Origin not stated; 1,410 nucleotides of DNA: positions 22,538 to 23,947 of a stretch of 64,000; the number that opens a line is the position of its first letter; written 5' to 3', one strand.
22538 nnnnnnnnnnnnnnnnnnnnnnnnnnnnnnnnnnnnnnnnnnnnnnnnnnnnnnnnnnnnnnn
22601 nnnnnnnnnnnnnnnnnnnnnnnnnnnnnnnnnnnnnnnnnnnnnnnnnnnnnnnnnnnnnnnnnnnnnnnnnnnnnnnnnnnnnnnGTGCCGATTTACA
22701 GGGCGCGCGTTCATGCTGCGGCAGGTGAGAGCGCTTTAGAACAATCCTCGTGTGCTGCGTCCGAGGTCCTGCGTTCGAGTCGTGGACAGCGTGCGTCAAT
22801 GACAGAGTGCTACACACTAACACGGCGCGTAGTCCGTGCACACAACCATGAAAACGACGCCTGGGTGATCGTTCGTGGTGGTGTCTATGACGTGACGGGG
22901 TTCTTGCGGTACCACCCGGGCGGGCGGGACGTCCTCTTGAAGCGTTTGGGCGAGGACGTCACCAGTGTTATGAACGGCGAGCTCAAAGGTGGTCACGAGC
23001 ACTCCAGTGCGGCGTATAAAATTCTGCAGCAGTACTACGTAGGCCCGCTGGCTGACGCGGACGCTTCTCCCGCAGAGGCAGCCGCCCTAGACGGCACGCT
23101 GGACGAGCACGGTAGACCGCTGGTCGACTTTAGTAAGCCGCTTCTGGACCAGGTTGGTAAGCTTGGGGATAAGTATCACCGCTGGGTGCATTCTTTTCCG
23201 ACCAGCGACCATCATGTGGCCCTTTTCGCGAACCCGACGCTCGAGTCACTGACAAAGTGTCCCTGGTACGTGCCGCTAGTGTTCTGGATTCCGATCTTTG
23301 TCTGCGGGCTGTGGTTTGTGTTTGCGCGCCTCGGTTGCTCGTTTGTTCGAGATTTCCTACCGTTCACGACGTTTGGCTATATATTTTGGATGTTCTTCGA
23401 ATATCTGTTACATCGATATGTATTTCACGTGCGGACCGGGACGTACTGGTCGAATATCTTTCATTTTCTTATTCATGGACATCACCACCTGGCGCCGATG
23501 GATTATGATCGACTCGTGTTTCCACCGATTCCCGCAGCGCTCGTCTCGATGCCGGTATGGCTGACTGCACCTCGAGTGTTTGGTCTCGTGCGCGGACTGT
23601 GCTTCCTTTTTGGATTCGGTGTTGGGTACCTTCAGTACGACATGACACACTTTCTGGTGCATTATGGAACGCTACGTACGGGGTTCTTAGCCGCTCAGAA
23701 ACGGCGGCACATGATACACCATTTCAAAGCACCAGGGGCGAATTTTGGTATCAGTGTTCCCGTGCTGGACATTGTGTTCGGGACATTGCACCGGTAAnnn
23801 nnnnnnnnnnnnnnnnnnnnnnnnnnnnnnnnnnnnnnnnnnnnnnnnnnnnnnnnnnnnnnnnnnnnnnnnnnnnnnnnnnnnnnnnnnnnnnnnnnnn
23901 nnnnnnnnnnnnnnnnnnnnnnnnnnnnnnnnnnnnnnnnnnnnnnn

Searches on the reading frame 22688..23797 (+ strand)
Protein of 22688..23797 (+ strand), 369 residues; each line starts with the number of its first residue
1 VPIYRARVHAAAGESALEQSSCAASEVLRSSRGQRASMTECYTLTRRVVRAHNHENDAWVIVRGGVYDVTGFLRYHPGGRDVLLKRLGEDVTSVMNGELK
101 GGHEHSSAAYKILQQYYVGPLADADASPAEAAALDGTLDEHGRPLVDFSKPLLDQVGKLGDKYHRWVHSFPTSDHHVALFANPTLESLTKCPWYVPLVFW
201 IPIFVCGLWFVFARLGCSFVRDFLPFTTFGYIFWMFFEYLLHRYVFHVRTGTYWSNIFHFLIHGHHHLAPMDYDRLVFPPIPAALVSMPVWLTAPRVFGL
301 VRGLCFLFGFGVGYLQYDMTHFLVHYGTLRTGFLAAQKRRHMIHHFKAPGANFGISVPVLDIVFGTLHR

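Call 3: search_protein_families(library=pfam, proteins=[window:22688-23797:+], max_evalue=0.01)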
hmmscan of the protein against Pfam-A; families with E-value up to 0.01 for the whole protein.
window:22688-23797:+ (369 aa): 2 families
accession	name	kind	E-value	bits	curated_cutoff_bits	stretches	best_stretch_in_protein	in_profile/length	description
PF00173.33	Cyt-b5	-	1.8e-20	73.2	23.7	1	47-121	3-73/74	Cytochrome b5-like Heme/Steroid binding domain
PF04116.19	FA_hydroxylase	-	4.3e-17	63.2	31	1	228-366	2-132/132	Fatty acid hydroxylase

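Call 4: search_protein_families(library=ncbifam, proteins=[window:22688-23797:+], max_evalue=0.01)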
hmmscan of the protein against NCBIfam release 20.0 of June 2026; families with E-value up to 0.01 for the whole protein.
window:22688-23797:+ (369 aa): 0 families

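Call 7: search_solved_structures(query=window:22688-23797:+, max_evalue=0.001)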
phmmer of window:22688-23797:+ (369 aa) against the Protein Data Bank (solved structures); distinct sequences matched with E-value up to 0.001: 58.
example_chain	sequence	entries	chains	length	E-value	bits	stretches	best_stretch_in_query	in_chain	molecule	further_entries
4zr0_A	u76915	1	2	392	4.1e-38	134.7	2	132-366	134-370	Ceramide very long chain fatty acid hydroxylase SCS7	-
4zr1_A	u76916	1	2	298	1.3e-22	83.6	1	132-366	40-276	Ceramide very long chain fatty acid hydroxylase SCS7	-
3ner_A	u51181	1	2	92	4.7e-13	52.2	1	33-128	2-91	Cytochrome b5 type B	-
3mus_A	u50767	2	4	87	2e-12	50.1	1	49-129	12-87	Cytochrome b5 type B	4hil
1b5m_A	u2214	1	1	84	5.3e-12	48.7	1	49-127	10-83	CYTOCHROME B5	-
1awp_A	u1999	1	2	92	7e-12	48.3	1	45-128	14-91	CYTOCHROME B5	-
1eue_A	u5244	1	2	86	8.4e-12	48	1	49-127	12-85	CYTOCHROME B5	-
2ibj_A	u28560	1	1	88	8.8e-12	48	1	43-124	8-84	Cytochrome b5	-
1icc_A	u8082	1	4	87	3.8e-11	45.9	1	49-128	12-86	CYTOCHROME B5 OUTER MITOCHONDRIAL MEMBRANE ISOFORM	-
2i89_A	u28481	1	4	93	7.1e-11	45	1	44-128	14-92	Cytochrome b5 type B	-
1x3x_A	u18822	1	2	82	1.8e-10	43.6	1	45-99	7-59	Cytochrome b5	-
3lf5_A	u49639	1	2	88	3e-10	42.9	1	44-96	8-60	Cytochrome b5 reductase 4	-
1lj0_A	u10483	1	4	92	3.2e-10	42.9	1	42-128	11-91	Cytochrome B5 outer mitochondrial membrane isoform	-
3ks0_A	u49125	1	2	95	3.7e-10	42.6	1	48-95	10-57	Cytochrome b2, mitochondrial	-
1do9_A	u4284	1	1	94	5.3e-10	42.1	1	42-127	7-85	CYTOCHROME B5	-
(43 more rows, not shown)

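Call 51: find_homologous_proteins(query=window:22799-23797:+, max_evalue=1e-20)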
Query window:22799-23797:+ (332 aa): 124 proteins with E <= 1e-20 among 2788 candidates; the best 120 are listed.
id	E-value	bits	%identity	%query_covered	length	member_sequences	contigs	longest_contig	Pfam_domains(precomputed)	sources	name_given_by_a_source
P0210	9.9e-233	790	100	100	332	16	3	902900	PF04116.20,PF00173.34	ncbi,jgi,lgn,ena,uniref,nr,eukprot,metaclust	ncbi:similar to fatty acid hydroxylase [Cyanidioschyzon merolae strain 10D]|jgi:4-hydroxysphinganine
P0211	2.7e-189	647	82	100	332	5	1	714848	PF04116.20,PF00173.34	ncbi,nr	ncbi:hypothetical protein CCYA_CCYA04G1428 [Cyanidiococcus yangmingshanensis]|nr:hypothetical protei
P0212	4.4e-147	508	68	99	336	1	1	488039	PF04116.20,PF00173.34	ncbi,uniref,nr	ncbi:hypothetical protein CDCA_CDCA08G2563 [Cyanidium caldarium]|uniref:Fatty acid 2-hydroxylase n=1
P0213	1.3e-137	477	62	98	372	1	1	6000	PF04116.20,PF00173.34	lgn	-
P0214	7.4e-117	409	54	99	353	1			PF04116.20,PF00173.34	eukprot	eukprot:jgi/Galph1/3331/GphlegSOOS_G1967.1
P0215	4.2e-115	403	54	98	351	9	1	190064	PF04116.20,PF00173.34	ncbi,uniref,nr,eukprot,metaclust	ncbi:fatty acid hydroxylase (FAH1) [Galdieria sulphuraria]|uniref:Fatty acid 2-hydroxylase n=1 Tax=G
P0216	1.2e-114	401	56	98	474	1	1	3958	PF04116.20,PF00173.34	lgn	-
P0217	3.0e-114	400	55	98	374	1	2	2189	PF04116.20,PF00173.34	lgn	-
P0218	5.5e-113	396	53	100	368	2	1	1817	PF04116.20,PF00173.34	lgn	-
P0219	2.0e-112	394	53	99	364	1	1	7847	PF04116.20,PF00173.34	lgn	-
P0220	2.8e-112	394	53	99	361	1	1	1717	PF04116.20,PF00173.34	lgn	-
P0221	4.7e-112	393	55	98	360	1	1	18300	PF04116.20,PF00173.34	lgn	-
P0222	5.3e-112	393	54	98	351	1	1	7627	PF04116.20,PF00173.34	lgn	-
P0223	1.3e-111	391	55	98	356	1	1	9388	PF04116.20,PF00173.34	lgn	-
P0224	1.3e-111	391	54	99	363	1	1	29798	PF04116.20,PF00173.34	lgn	-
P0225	1.8e-111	391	53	99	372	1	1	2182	PF04116.20,PF00173.34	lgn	-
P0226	2.7e-111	390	55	98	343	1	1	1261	PF04116.20,PF00173.34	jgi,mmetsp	mmetsp:Transcript_9035/g.27160 ORF Transcript_9035/g.27160 Transcript_9035/m.27160 type:complete len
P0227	3.2e-111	390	52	100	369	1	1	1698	PF04116.20,PF00173.34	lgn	-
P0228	3.7e-111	390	53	99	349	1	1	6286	PF04116.20,PF00173.34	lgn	-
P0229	3.8e-111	390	53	98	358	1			PF04116.20,PF00173.34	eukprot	eukprot:TRINITY_DN48295_c0_g1_i1.p1 TRINITY_DN48295_c0_g1~~TRINITY_DN48295_c0_g1_i1.p1 ORF type:comp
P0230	1.2e-110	388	52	99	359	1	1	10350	PF04116.20,PF00173.34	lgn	-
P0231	1.9e-110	388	53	98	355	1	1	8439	PF04116.20,PF00173.34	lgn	-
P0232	5.2e-110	386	52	99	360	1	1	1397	PF04116.20,PF00173.34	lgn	-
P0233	5.9e-110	386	53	99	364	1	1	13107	PF04116.20,PF00173.34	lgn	-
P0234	1.2e-109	385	53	98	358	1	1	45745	PF04116.20,PF00173.34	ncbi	ncbi:unnamed protein product [Agarophyton chilense]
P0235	1.3e-109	385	54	98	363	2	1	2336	PF04116.20,PF00173.34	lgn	-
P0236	3.2e-109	384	54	98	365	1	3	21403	PF04116.20,PF00173.34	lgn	-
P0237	4.6e-109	383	54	98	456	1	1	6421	PF04116.20,PF00173.34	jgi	jgi:4-hydroxysphinganine ceramide fatty acyl 2-hydroxylase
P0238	5.1e-109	383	52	99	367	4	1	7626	PF04116.20,PF00173.34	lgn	-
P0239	9.3e-109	382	53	98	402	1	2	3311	PF04116.20,PF00173.34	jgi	jgi:sterol desaturase/sphingolipid hydroxylase (fatty acid hydroxylase superfamily)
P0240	1.1e-108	382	53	98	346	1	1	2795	PF04116.20,PF00173.34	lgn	-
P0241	1.1e-108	382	53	98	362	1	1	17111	PF04116.20,PF00173.34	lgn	-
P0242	2.2e-108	381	53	99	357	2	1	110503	PF04116.20,PF00173.34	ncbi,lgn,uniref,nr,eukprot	ncbi:Fatty acid 2-hydroxylase [Gracilariopsis chorda]|uniref:Fatty acid 2-hydroxylase n=1 Tax=Gracil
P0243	2.9e-108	380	54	98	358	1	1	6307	PF04116.20,PF00173.34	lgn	-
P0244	2.9e-108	380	52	99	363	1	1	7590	PF04116.20,PF00173.34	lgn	-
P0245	5.3e-108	380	53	99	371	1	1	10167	PF04116.20,PF00173.34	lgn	-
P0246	5.8e-108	379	52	98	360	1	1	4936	PF04116.20,PF00173.34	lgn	-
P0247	4.7e-107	376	52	98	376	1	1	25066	PF04116.20,PF00173.34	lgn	-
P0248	7.4e-107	376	51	99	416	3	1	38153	PF04116.20,PF00173.34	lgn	-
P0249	5.9e-106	373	53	98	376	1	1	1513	PF04116.20,PF00173.34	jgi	jgi:sterol desaturase/sphingolipid hydroxylase (fatty acid hydroxylase superfamily)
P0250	1.2e-105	372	50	99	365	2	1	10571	PF04116.20,PF00173.34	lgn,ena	-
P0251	3.4e-105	370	51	99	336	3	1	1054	PF04116.20,PF00173.34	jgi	-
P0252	5.3e-105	370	53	98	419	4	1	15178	PF04116.20,PF00173.34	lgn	-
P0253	4.4e-104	367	52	98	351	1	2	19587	PF04116.20,PF00173.34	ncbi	-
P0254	8.7e-104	366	51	99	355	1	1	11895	PF04116.20,PF00173.34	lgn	-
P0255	2.8e-103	364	50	98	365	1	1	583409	PF04116.20,PF00173.34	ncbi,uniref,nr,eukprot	ncbi:Fatty acid 2-hydroxylase [Porphyridium purpureum]|uniref:Fatty acid 2-hydroxylase n=1 Tax=Porph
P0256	3.2e-103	364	49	99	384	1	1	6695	PF04116.20,PF00173.34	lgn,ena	-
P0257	3.5e-103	364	53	98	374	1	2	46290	PF04116.20,PF00173.34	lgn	-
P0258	3.7e-103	364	49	99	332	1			PF04116.20,PF00173.34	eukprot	eukprot:TRINITY_DN3981_c0_g1_i1.p1 TRINITY_DN3981_c0_g1~~TRINITY_DN3981_c0_g1_i1.p1 ORF type:complet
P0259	8.9e-103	362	51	98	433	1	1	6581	PF04116.20,PF00173.34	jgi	jgi:sterol desaturase/sphingolipid hydroxylase (fatty acid hydroxylase superfamily)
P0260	2.1e-102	361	51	98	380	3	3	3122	PF04116.20,PF00173.34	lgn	-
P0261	4.1e-102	360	50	98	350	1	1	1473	PF04116.20,PF00173.34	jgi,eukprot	eukprot:CAMPEP_0184698730 /NCGR_PEP_ID=MMETSP0313-20130426/5239_1 /TAXON_ID=2792 /ORGANISM="Porphyri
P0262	5.3e-101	357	50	98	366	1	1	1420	PF04116.20,PF00173.34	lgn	-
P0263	1.2e-100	355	52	98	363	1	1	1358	PF04116.20,PF00173.34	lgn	-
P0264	2.4e-100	354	49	98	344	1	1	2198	PF04116.20,PF00173.34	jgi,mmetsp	mmetsp:Transcript_14529/g.38869 ORF Transcript_14529/g.38869 Transcript_14529/m.38869 type:complete 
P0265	1.6e-99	352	50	99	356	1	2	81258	PF04116.20,PF00173.34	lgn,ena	-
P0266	1.7e-99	352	50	98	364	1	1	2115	PF04116.20,PF00173.34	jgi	-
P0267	4.3e-98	347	50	98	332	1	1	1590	PF04116.20,PF00173.34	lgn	-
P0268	9.5e-98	346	48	99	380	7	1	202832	PF04116.20,PF00173.34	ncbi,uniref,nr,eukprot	ncbi:hypothetical protein BU14_0218s0026 [Porphyra umbilicalis]|uniref:Fatty acid 2-hydroxylase n=1 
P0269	2.0e-97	345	49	98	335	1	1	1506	PF04116.20,PF00173.34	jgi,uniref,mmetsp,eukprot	uniref:Fatty acid 2-hydroxylase n=1 Tax=Timspurckia oligopyrenoides TaxID=708627 RepID=A0A7S1EPR9_9R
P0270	1.4e-96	342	49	99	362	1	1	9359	PF04116.20,PF00173.34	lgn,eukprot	eukprot:Plantae.Rhodophyta-Hildenbrandia_rubra.ctg14982.p1 GENE.Plantae.Rhodophyta-Hildenbrandia_rub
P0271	2.3e-96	341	51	99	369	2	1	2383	PF04116.20,PF00173.34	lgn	-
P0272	5.7e-96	340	48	99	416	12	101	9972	PF04116.20,PF00173.34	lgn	-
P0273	4.5e-92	327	50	89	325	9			PF00173.34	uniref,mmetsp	uniref:Fatty acid 2-hydroxylase n=1 Tax=Rhodosorus marinus TaxID=101924 RepID=A0A7S3EMB6_9RHOD|mmets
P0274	2.4e-91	325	54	82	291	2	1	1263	PF04116.20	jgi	jgi:sterol desaturase/sphingolipid hydroxylase (fatty acid hydroxylase superfamily)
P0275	3.9e-88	314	47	98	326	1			PF04116.20,PF00173.34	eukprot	eukprot:TRINITY_DN61259_c0_g2_i1.p1 TRINITY_DN61259_c0_g2~~TRINITY_DN61259_c0_g2_i1.p1 ORF type:comp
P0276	1.6e-85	306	47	99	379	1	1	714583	PF04116.20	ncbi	ncbi:hypothetical protein MMPV_008162 [Pyropia vietnamensis]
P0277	1.5e-84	302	48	98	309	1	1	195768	PF04116.20,PF00173.34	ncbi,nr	ncbi:Fatty acid 2-hydroxylase [Galdieria sulphuraria]|nr:Fatty acid 2-hydroxylase [Galdieria sulphur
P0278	9.1e-80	287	53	73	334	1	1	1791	PF00173.34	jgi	-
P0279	1.0e-57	214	38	98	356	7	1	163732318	PF04116.20,PF00173.34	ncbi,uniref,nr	ncbi:fatty acid 2-hydroxylase [Polypterus senegalus]|uniref:fatty acid 2-hydroxylase n=1 Tax=Polypte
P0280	2.0e-51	193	41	92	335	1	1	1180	PF04116.20,PF00173.34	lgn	-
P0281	6.7e-51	192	37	97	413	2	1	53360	PF00173.34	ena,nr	nr:unnamed protein product [Naegleria fowleri]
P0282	1.7e-50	190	36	100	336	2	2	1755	PF04116.20,PF00173.34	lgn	-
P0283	1.1e-42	165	33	99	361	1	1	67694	PF04116.20,PF00173.34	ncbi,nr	ncbi:fatty acid alpha-hydroxylase [Entomortierella beljakovae]|nr:fatty acid alpha-hydroxylase [Ento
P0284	7.4e-41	159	38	67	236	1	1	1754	PF04116.20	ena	-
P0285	1.8e-29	121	37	60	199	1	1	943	PF04116.20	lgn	-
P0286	3.3e-29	120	38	60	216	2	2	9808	PF04116.20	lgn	-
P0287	3.7e-29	120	39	57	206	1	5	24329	PF04116.20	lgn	-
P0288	8.5e-28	116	38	59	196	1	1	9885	PF04116.20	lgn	-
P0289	1.2e-27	115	35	59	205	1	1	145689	PF04116.20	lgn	-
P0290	2.2e-27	114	37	57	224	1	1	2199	PF04116.20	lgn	-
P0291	5.2e-27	113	37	58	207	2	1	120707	PF04116.20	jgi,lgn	jgi:sterol desaturase/sphingolipid hydroxylase (fatty acid hydroxylase superfamily)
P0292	3.4e-26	110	39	58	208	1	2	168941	PF04116.20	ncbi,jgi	jgi:sterol desaturase/sphingolipid hydroxylase (fatty acid hydroxylase superfamily)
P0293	8.9e-26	109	35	58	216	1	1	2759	PF04116.20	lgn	-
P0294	9.6e-26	109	37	58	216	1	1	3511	PF04116.20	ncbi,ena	-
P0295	3.5e-25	107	38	58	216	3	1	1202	PF04116.20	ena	-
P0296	4.1e-25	107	37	58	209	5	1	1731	PF04116.20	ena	-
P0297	8.6e-25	106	36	58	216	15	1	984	PF04116.20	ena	-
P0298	1.4e-24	105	36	58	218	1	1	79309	PF04116.20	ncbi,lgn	-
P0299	1.7e-24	105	35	57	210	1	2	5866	PF04116.20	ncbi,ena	-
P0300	2.5e-24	104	36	58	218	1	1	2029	PF04116.20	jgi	-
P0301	3.6e-24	104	37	58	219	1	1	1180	PF04116.20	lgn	-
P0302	6.0e-24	103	38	57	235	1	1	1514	PF04116.20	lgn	-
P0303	7.6e-24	103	36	58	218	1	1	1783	PF04116.20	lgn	-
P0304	9.0e-24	102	36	59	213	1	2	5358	PF04116.20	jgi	jgi:sterol desaturase/sphingolipid hydroxylase (fatty acid hydroxylase superfamily)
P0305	1.5e-23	102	36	58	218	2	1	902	PF04116.20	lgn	-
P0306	2.5e-23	101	36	58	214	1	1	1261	PF04116.20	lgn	-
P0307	3.2e-23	101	37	58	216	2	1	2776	PF04116.20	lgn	-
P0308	4.0e-23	100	38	58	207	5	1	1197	PF04116.20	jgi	jgi:sterol desaturase/sphingolipid hydroxylase (fatty acid hydroxylase superfamily)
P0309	4.3e-23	100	36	58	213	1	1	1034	PF04116.20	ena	-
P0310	6.6e-23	100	35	58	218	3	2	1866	PF04116.20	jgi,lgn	-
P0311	7.0e-23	100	35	58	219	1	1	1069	PF04116.20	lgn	-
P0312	7.3e-23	99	35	58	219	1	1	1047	PF04116.20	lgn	-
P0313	8.7e-23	99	35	58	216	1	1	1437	PF04116.20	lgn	-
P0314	9.2e-23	99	35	58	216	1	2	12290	PF04116.20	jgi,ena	-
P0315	1.4e-22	99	38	58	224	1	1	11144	PF04116.20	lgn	-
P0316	1.9e-22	98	35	58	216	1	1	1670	PF04116.20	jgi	-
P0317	2.2e-22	98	34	58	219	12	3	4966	PF04116.20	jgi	-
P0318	2.2e-22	98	37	57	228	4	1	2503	PF04116.20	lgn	-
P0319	2.2e-22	98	35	58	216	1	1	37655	PF04116.20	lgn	-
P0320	2.3e-22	98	36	58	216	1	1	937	PF04116.20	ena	-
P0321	2.3e-22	98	34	58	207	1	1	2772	PF04116.20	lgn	-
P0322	2.6e-22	98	35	58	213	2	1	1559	PF04116.20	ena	-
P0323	4.8e-22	97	33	58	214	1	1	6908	PF04116.20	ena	-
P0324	7.2e-22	96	33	58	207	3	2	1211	PF04116.20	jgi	jgi:sterol desaturase/sphingolipid hydroxylase (fatty acid hydroxylase superfamily)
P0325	7.5e-22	96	34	58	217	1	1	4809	PF04116.20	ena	-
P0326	1.1e-21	96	37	58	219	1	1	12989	PF04116.20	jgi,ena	-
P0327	1.3e-21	95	35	57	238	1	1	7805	PF04116.20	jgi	jgi:dihydroceramide fatty acyl 2-hydroxylase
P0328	1.4e-21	95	35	58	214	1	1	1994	PF04116.20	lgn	-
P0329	1.4e-21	95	34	58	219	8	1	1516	PF04116.20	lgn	-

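Call 52: find_encoding_contigs(protein=P0212, flank=10000, max_places=1)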
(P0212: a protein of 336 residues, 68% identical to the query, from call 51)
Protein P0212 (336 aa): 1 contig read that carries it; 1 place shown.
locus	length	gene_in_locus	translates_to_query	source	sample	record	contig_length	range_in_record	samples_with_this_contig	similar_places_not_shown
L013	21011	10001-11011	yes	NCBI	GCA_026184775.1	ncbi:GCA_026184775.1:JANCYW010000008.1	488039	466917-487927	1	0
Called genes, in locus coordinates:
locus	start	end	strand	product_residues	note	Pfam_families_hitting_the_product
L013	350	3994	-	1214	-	PF00270:DEAD, PF04851:ResIII (weak), PF00271:Helicase_C (faint), PF08148:DSHCT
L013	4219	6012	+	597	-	-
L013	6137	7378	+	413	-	-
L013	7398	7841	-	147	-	PF00125:Histone (weak), PF00808:CBFD_NFYB_HMF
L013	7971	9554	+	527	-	PF00171:Aldedh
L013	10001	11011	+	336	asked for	PF00173:Cyt-b5, PF04116:FA_hydroxylase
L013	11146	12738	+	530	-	PF00249:Myb_DNA-binding, PF01398:JAB, PF14464:Prok-JAB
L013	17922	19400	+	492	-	PF07992:Pyr_redox_2, PF12831:FAD_oxidored (faint), PF13738:Pyr_redox_3, PF00070:Pyr_redox, PF02852:Pyr_redox_dim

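Call 53: find_encoding_contigs(protein=P0215, flank=10000, max_places=1)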
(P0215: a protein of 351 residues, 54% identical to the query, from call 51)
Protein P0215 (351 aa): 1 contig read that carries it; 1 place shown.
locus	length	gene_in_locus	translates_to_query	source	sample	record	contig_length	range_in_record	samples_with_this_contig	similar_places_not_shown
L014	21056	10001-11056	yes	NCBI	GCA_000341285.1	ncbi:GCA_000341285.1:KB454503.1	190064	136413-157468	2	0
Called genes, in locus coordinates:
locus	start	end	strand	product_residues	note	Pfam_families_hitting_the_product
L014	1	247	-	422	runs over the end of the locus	PF00108:Thiolase_N, PF02803:Thiolase_C, PF22691:Thiolase_C_1 (faint)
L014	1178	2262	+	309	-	PF01398:JAB, PF14464:Prok-JAB (weak), PF23594:RPN11_C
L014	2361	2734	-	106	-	PF16860:CX9C, PF06747:CHCH (faint), PF16860:CX9C (weak)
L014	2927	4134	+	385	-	-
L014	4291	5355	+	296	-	-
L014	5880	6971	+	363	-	PF23098:Beta-prop_NOL10_N, PF23381:Beta-prop_IFT122_1st, PF24807:WD40_CDC20-Fz, PF24814:WD40_Prp19, PF24817:WD40_WDHD1_1st, PF25168:Beta-prop_WDR36-Utp21_2nd, PF25173:Beta-prop_WDR3_1st, PF25174:Beta-prop_THOC3, +27 more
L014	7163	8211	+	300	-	PF03997:VPS28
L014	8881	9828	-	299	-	PF00307:CH, PF03271:EB1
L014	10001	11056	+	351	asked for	PF00173:Cyt-b5, PF04116:FA_hydroxylase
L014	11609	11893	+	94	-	-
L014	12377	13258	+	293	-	PF03100:CcmE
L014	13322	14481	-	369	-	PF24807:WD40_CDC20-Fz, PF24796:WDR55, PF23761:Beta-prop_DCAF4 (weak), PF24814:WD40_Prp19 (weak), PF23098:Beta-prop_NOL10_N (weak), PF23381:Beta-prop_IFT122_1st, PF25174:Beta-prop_THOC3, PF25173:Beta-prop_WDR3_1st, +11 more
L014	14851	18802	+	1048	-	PF01624:MutS_I, PF05192:MutS_III, PF05190:MutS_IV (weak), PF00488:MutS_V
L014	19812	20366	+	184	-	PF02627:CMD (weak)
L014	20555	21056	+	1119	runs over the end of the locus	PF04810:zf-Sec23_Sec24, PF04811:Sec23_trunk, PF08033:Sec23_BS, PF04815:Sec23_helical, PF00626:Gelsolin (weak)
